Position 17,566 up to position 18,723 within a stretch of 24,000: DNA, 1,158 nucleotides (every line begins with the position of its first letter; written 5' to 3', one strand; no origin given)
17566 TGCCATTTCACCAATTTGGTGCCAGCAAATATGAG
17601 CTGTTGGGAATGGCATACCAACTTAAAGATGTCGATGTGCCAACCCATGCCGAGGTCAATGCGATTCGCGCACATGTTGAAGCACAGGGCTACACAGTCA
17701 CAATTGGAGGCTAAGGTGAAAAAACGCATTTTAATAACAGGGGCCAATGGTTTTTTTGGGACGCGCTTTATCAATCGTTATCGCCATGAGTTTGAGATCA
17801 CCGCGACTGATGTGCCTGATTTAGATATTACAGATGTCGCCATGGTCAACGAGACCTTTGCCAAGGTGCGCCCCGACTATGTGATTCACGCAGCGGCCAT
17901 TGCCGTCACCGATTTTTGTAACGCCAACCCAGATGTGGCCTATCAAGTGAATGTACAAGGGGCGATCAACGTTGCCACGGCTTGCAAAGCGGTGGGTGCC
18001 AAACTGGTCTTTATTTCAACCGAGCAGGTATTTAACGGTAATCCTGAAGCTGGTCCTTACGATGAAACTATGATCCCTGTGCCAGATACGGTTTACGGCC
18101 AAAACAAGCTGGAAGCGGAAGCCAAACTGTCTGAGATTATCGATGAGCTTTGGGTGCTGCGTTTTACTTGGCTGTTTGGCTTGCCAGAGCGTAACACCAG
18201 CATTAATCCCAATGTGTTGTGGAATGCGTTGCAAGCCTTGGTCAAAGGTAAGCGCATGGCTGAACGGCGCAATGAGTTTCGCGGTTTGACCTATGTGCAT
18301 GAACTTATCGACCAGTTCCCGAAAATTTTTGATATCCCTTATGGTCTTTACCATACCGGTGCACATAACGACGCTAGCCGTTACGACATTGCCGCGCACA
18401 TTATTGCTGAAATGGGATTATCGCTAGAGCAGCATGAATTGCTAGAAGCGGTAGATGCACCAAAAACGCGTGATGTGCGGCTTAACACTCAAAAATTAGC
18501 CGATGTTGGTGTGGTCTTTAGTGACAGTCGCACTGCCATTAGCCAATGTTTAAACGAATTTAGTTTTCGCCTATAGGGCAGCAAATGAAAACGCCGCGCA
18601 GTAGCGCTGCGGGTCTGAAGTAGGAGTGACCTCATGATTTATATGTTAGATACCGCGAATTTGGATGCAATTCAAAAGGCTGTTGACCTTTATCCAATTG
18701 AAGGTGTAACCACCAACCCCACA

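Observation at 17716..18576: RmlD-like reductase translationally coupled to the GRE activase, with no rhamnose-biosynthesis context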

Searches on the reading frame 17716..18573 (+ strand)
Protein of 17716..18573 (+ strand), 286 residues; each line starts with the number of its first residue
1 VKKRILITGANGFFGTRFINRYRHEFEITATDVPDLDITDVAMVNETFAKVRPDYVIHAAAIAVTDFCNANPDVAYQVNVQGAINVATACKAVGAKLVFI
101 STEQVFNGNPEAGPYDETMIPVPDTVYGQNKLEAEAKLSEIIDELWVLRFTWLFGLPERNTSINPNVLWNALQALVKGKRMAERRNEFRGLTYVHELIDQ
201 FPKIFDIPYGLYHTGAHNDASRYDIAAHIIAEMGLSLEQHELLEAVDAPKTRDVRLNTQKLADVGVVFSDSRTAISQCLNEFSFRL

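Call 5: search_protein_families(library=pfam, proteins=[window:17716-18573:+], max_evalue=0.01)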
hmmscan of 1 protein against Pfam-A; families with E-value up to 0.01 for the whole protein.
window:17716-18573:+ (286 aa): 6 families
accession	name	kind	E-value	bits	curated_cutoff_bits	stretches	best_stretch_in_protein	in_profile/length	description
PF04321.23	RmlD_sub_bind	-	4.7e-47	160.9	27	1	4-282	2-285/287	RmlD substrate binding domain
PF01370.27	Epimerase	-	3.7e-22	79.4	20.9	1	5-157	1-176/240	NAD dependent epimerase/dehydratase family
PF16363.11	GDP_Man_Dehyd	-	1.3e-13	51.5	27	1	32-135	55-161/332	GDP-mannose 4,6 dehydratase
PF02719.21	Polysacc_synt_2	-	5.4e-10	39.4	20.2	1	37-106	62-132/293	Polysaccharide biosynthesis protein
PF01073.25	3Beta_HSD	-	1.4e-07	31.3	22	1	33-136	49-155/280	3-beta hydroxysteroid dehydrogenase/isomerase family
PF07993.18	NAD_binding_4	-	1.8e-07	31.1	20.1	1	40-177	74-231/258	Male sterility protein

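Call 6: search_protein_families(library=ncbifam, proteins=[window:17716-18573:+], max_evalue=0.01)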
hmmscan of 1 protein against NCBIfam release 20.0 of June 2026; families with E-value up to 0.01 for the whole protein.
window:17716-18573:+ (286 aa): 18 families
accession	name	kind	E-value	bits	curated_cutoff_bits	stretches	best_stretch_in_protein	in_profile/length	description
TIGR01214.1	rmlD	equivalog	2.8e-43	148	224.05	1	4-281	1-284/285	dTDP-4-dehydrorhamnose reductase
NF007440.0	PRK09987.1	equivalog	1.9e-19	70.1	308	1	37-155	39-156/299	dTDP-4-dehydrorhamnose reductase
TIGR01179.1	galE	equivalog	1.8e-14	53.4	262.3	1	31-141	49-159/332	UDP-glucose 4-epimerase GalE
TIGR02197.1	heptose_epim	equivalog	9.9e-10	38.1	274.6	1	5-251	1-274/316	ADP-glyceromanno-heptose 6-epimerase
NF043036.1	ErythonDh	equivalog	5e-09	35.8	325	1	35-138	58-160/321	D-erythronate dehydrogenase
TIGR01181.1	dTDP_gluc_dehyt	equivalog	8.1e-09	35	365.1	1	36-131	57-155/321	dTDP-glucose 4,6-dehydratase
TIGR02622.1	CDP_4_6_dhtase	equivalog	1.3e-08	34.4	278.45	1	36-118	61-145/352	CDP-glucose 4,6-dehydratase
TIGR01746.1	Thioester-redct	subfamily_domain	1.5e-08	34.3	213.35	1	54-247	90-294/371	thioester reductase domain-containing protein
TIGR03589.1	PseB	equivalog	4.9e-08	32.3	407.75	1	37-104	61-127/324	UDP-N-acetylglucosamine 4,6-dehydratase (inverting)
NF007956.0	PRK10675.1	subfamily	5.9e-08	32.2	394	1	35-141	56-163/338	UDP-glucose 4-epimerase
TIGR04180.1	EDH_00030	hypoth_equivalog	1.4e-07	30.9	475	1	32-136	52-154/297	NAD-dependent 4,6-dehydratase LegB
NF042423.1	oxyalk_red_Shew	equivalog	6e-06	25.6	580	1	3-139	9-157/331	2-alkyl-3-oxoalkanoate reductase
TIGR03466.1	HpnA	hypoth_equivalog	7.6e-06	25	367.65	1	37-143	51-157/327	hopanoid-associated sugar epimerase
NF047922.1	GDPFucSynFcl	equivalog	3e-05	23.6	500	1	2-103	2-106/308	GDP-L-fucose synthase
NF058621.1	DiazavRedAvaA7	equivalog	0.0039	16.9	400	0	4-115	2-125/304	3-diazoavenalumate denitrifying reductase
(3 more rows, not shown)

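Call 7: search_solved_structures(query=window:17716-18573:+, max_evalue=0.01, show_alignments=2)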
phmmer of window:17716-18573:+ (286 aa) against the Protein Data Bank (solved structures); distinct sequences matched with E-value up to 0.01: 86 (the best 60 are shown).
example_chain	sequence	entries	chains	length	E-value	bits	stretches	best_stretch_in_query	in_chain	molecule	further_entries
9gpi_D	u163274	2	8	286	2.9e-48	168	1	3-283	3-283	dTDP-4-dehydrorhamnose reductase, putative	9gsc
3sc6_A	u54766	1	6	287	5.8e-31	111.3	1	1-232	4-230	dTDP-4-dehydrorhamnose reductase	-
1vl0_A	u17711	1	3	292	2.8e-27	99.2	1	4-234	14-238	DTDP-4-dehydrorhamnose reductase, rfbD ortholog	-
8g22_A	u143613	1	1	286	1.8e-25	93.3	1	4-237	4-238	dTDP-4-dehydrorhamnose reductase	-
4wpg_A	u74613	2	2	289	5.4e-25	91.7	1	3-236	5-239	dTDP-4-dehydrorhamnose reductase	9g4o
2ydx_A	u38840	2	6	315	3.4e-18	69.4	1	1-266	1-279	METHIONINE ADENOSYLTRANSFERASE 2 SUBUNIT BETA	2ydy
4ndn_E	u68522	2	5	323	8.1e-18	68.2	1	3-266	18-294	Methionine adenosyltransferase 2 subunit beta | Isoform 2 of Methionine adenosyltransferase 2 subunit beta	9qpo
4ktt_E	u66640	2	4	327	8.3e-18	68.1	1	3-266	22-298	Methionine adenosyltransferase 2 subunit beta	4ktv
30gd_E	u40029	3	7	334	9.1e-18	68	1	3-266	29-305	Isoform 1 of Methionine adenosyltransferase 2 subunit beta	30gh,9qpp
2ggs_A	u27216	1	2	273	7.2e-16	61.7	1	4-154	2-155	273aa long hypothetical dTDP-4-dehydrorhamnose reductase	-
5u9c_A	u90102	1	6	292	7.9e-15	58.3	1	1-227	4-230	dTDP-4-dehydrorhamnose Reductase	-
1kbz_A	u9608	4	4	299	4.7e-13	52.5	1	38-162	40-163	dTDP-glucose oxidoreductase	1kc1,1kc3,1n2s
2p5u_A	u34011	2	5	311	1e-09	41.6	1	36-139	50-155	UDP-glucose 4-epimerase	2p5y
8ctr_A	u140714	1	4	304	5.6e-09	39.2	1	4-156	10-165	dTDP-4-dehydrorhamnose reductase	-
4lw8_A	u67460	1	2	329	1.4e-07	34.5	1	36-150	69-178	Putative epimerase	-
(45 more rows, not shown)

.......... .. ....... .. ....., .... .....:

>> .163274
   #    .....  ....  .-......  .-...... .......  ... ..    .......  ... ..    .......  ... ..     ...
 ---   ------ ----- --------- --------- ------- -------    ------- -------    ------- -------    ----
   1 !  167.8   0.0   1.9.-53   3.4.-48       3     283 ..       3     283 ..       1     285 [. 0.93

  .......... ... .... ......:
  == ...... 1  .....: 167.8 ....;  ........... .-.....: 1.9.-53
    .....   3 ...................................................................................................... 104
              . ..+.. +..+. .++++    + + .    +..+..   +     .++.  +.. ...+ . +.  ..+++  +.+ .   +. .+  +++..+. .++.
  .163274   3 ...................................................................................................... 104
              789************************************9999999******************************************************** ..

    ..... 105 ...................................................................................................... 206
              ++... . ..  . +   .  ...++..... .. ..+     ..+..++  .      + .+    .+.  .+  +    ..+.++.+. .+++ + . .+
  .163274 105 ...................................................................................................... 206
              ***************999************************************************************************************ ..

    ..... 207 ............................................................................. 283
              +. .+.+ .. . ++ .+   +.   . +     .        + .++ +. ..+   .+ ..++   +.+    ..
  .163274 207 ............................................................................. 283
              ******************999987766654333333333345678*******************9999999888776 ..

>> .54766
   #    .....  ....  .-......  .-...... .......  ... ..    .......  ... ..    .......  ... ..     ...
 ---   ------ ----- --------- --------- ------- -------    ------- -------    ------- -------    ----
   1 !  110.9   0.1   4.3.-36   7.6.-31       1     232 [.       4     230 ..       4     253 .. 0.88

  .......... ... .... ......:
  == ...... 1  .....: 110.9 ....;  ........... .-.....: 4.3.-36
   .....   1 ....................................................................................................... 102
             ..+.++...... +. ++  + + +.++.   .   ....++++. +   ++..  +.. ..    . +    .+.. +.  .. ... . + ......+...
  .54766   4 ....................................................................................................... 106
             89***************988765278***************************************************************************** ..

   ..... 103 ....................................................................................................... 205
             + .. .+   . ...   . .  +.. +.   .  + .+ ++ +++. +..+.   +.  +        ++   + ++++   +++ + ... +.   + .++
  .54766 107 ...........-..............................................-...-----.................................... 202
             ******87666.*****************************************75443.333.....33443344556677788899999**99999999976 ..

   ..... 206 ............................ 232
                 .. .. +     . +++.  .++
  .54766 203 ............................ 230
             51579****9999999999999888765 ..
